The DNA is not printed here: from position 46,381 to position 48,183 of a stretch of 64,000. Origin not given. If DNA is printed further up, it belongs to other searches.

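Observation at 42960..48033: Three back-to-back T9SS cargo genes (ASST-like propeller, CotH kinase-fold + LTD, Reg_prop propeller) look like one operon for an extracellular module of unknown function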

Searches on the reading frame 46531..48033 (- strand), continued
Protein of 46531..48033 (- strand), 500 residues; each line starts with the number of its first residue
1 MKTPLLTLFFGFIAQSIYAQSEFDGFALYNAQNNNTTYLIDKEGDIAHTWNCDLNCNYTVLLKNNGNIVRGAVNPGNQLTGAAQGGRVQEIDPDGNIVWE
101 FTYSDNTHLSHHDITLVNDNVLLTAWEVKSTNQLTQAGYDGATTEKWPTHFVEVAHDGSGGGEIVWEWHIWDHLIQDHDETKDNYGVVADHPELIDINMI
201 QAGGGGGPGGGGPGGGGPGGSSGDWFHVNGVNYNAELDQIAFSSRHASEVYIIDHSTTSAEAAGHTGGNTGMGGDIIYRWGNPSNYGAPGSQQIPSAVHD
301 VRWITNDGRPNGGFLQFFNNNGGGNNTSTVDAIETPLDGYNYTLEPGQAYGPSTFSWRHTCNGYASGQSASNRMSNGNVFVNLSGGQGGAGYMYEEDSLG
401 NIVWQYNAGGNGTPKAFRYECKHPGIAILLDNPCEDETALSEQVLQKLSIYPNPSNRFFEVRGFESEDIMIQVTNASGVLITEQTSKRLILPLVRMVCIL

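Call 42: predict_structure(alignment_id=A2)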
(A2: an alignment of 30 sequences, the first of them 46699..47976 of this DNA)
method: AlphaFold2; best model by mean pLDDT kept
length: 426 residues; sequences in the alignment: 30
mean_pLDDT: 77.5   pTM: 0.82
mean pLDDT of the five models: 77.5, 73.5, 72.7, 66.6, 64.2
residues with pLDDT >= 90: 111; 70-90: 196; 50-70: 87; < 50: 32
segments of 3 or more residues with pLDDT < 50: 183-197, 199-201, 249-251, 418-426
pLDDT, mean of each block of 10 residues (from residue 1): 77 86 91 87 94 83 72 95 88 86 90 83 83 93 90 73 66 73 42 39 69 88 83 79 55 67 61 68 87 89 79 77 56 79 83 87 74 86 86 79 89 62 45
secondary structure, 60 per line:
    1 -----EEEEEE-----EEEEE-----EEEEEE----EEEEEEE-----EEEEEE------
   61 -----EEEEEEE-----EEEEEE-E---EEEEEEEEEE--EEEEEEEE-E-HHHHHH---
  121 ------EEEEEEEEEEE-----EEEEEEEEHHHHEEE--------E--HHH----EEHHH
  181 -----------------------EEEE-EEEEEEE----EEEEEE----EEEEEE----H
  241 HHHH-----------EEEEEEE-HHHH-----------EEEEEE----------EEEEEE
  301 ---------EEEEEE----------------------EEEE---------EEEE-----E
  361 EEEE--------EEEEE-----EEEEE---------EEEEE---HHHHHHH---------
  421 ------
elements in order: E6-11 E17-21 E27-32 E37-43 E49-54 E66-72 E78-83 E89-98 E101-108 H112-117 E127-137 E143-150 H151-154 E155-157 E204-207 E209-215 E220-225 E230-235 H240-244 E256-262 H264-267 E279-284 E295-300 E310-315 E338-341 E351-354 E360-364 E373-377 E383-387 E397-401 H405-411

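Call 45: fold_search(model_id=the predicted structure, library=pdb)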
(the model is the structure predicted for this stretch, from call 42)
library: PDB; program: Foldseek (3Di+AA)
matches with E <= 10: 1222; with E <= 0.001: 445
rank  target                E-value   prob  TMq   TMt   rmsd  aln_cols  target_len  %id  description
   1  9kf4                  4.0e-12  1.00  0.54  0.50   7.3       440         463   15  Crystal structure of Streptomyces sp. sulfotransferase Cpz4 involved in Caprazamycins Synthesis (released 2025-11-05)
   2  8prj                  4.5e-09  1.00  0.38  0.48   9.6       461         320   12  The structure of v31Bagel8 (released 2024-07-24)
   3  3no2                  1.1e-08  1.00  0.45  0.68   6.7       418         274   12  Crystal structure of a protein of unknown function (BACCAC_01654) from Bacteroides caccae at 1.35 A resolution (released 2010-07-28)
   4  6tjh_A                1.4e-08  1.00  0.33  0.38   9.0       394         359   12  Crystal structure of the computationally designed Cake9 protein (released 2020-05-06)
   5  6tji_A                1.8e-08  1.00  0.31  0.36   9.4       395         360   13  Crystal structure of the computationally designed Cake10 protein (released 2020-05-06)
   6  7awz                  6.1e-08  1.00  0.37  0.47   9.7       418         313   12  Crystal structure of the computationally designed Scone-E protein (released 2021-01-13)
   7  7bid                  1.3e-07  1.00  0.42  0.58   8.4       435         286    9  Crystal structure of v31WRAP-T, a 7-bladed designer protein (released 2021-09-22)
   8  7ax2                  1.3e-07  1.00  0.37  0.48   9.5       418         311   13  Crystal structure of the computationally designed Scone-E protein co-crystallized with STA, form b (released 2021-01-13)
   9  7ax0                  1.5e-07  1.00  0.38  0.48   9.3       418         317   12  Crystal structure of the computationally designed Scone-E protein co-crystallized with STA form a (released 2021-06-30)
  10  6tjg                  1.6e-07  1.00  0.39  0.49   9.4       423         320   11  Crystal structure of the computationally designed Cake8 protein (released 2020-05-06)
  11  7awy                  2.4e-07  1.00  0.34  0.44   7.8       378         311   13  Crystal structure of the computationally designed Scone-R protein (released 2021-01-13)
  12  7evf                  2.6e-07  1.00  0.34  0.38   7.8       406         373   11  Plant growth-promoting factor YxaL mutant from Bacillus velezensis - T175W/S213G/W215A (released 2022-01-12)
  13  7dxn_A                4.5e-07  1.00  0.36  0.40   7.2       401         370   10  Plant growth-promoting factor YxaL from Bacillus velezensis (released 2022-01-19)
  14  1hj4_A                4.5e-07  1.00  0.35  0.28  11.1       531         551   10  Cytochrome cd1 Nitrite Reductase, x-ray reduced dioxygen complex (released 2001-01-16)
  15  6zwm_C                4.7e-07  1.00  0.39  0.50  10.0       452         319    8  cryo-EM structure of human mTOR complex 2, overall refinement (released 2020-11-18)
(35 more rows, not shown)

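Call 69: list_cluster_members(proteins=[P0218, P0180, P0044, P0110, P0114, P0068])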
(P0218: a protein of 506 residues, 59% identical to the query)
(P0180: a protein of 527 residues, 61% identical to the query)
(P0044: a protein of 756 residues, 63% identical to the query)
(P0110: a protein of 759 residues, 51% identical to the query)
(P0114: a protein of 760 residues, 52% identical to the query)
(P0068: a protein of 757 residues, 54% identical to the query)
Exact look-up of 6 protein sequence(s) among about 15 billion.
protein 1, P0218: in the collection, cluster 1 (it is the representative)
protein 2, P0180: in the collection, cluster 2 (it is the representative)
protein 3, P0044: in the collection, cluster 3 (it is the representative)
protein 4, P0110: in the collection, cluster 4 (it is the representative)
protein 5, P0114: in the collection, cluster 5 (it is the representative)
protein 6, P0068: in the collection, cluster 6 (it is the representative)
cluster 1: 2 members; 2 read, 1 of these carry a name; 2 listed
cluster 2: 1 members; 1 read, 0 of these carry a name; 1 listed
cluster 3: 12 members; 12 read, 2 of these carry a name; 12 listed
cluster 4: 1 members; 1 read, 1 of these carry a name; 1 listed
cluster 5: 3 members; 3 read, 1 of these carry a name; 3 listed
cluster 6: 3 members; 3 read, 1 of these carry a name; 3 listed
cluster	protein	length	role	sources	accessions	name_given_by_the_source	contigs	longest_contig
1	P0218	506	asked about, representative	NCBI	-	-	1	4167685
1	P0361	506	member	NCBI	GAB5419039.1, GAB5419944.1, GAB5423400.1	MAG: hypothetical protein Crog4KO_05470 [Crocinitomicaceae bacterium]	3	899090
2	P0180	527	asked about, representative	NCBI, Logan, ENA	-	-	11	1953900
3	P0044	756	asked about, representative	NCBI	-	-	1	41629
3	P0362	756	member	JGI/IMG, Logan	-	spore coat protein CotH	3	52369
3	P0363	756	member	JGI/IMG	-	spore coat protein CotH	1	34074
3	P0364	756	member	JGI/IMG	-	-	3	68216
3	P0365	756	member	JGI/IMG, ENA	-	-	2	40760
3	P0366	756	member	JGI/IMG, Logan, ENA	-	-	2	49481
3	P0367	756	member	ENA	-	-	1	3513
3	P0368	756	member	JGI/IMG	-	-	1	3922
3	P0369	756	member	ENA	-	-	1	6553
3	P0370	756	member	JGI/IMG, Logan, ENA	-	-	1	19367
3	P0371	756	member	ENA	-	-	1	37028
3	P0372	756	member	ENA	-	-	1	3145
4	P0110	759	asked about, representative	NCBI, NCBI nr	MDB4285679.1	CotH kinase family protein [bacterium]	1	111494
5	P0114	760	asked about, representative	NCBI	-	-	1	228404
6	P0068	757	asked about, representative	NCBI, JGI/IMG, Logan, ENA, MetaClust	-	\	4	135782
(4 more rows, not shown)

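Call 81: find_encoding_contigs(protein=P0160, flank=7000, max_places=1)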
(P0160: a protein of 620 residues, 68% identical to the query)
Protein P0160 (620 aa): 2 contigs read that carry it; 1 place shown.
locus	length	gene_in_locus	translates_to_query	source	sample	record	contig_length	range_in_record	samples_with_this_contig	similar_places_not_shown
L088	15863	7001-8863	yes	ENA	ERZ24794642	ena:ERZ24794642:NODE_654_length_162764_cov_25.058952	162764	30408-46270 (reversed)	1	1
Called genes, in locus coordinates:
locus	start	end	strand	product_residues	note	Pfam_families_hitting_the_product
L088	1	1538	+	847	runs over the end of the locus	PF00521:DNA_topoisoIV, PF03989:DNA_gyraseA_C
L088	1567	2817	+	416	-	PF14559:TPR_19 (faint), PF00515:TPR_1 (faint), PF07719:TPR_2 (faint), PF13181:TPR_8 (faint), PF13424:TPR_12 (faint), PF13428:TPR_14 (faint), PF13432:TPR_16 (faint), PF13414:TPR_11 (weak), +1 more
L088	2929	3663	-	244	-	PF01553:Acyltransferase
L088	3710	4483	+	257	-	PF03741:TerC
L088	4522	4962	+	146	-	PF00160:Pro_isomerase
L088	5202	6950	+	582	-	PF05935:Arylsulfotrans, PF18962:Por_Secre_tail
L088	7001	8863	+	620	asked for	PF05935:Arylsulfotrans, PF18962:Por_Secre_tail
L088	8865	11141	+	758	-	PF08757:CotH, PF00932:LTD, PF18962:Por_Secre_tail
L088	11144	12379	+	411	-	PF07494:Reg_prop (faint), PF18962:Por_Secre_tail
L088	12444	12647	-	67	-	-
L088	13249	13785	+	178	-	-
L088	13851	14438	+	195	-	-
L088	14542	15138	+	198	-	PF03167:UDG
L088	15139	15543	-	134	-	-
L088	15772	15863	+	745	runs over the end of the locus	PF00860:Xan_ur_permease, PF00916:Sulfate_transp, PF16983:MFS_MOT1 (weak)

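Call 82: find_encoding_contigs(protein=P0225, flank=7000, max_places=1)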
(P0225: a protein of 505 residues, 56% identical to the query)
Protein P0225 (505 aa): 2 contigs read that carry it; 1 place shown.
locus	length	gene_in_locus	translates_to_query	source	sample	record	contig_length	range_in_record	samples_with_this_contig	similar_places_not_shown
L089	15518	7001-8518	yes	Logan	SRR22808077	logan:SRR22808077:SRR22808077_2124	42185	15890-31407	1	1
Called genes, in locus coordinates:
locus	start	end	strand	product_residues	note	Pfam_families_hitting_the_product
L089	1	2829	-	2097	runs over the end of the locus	PF18911:PKD_4, PF00801:PKD, PF18911:PKD_4, PF00801:PKD, PF18911:PKD_4, PF00801:PKD, PF18911:PKD_4, PF00801:PKD, +29 more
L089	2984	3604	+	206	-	-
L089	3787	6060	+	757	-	PF00330:Aconitase, PF00694:Aconitase_C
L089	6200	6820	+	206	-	PF13505:OMP_b-brl, PF10895:DUF2715 (weak)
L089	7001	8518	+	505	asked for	PF05935:Arylsulfotrans, PF18962:Por_Secre_tail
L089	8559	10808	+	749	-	PF08757:CotH, PF00932:LTD, PF18962:Por_Secre_tail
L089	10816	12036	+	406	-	PF07494:Reg_prop (faint), PF18962:Por_Secre_tail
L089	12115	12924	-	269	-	PF14805:THDPS_N_2, PF00132:Hexapep, PF14602:Hexapep_2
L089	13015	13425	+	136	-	PF03652:RuvX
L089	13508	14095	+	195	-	PF01327:Pep_deformylase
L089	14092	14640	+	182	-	-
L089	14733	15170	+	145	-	PF22544:HYDIN_VesB_CFA65-like_Ig, PF07610:DUF1573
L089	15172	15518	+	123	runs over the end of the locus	PF07610:DUF1573, PF22544:HYDIN_VesB_CFA65-like_Ig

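Call 89: search_protein_representatives(protein=window:46699-47976:-)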
Query: 426 residues. Proteins with E-value up to 0.001 (for the whole library): 3370; up to 1e-10: 2425; up to 1e-30: 1387. The best 150 are listed.
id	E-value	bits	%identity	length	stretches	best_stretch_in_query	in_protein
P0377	2.4e-226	768.7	42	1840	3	5-387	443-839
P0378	1.4e-169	581.5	68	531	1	3-410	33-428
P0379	2.9e-161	554.1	42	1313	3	6-389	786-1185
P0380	2.9e-151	521.2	61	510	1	3-414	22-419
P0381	6.5e-140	483.7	61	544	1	3-408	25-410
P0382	1.2e-138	479.5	42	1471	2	3-413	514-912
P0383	1.3e-121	423.4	54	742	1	2-419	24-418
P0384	2.3e-113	396.2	40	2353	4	3-388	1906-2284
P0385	5.1e-112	391.8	38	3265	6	4-388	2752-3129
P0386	2.5e-108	379.6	51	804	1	1-411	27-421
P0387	1.7e-107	376.9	51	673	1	3-414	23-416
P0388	9.7e-106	371.0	49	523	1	3-416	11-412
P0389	1.4e-105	370.5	49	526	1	3-422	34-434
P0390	7.8e-105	368.1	50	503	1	3-408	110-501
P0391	4.8e-104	365.5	50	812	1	3-410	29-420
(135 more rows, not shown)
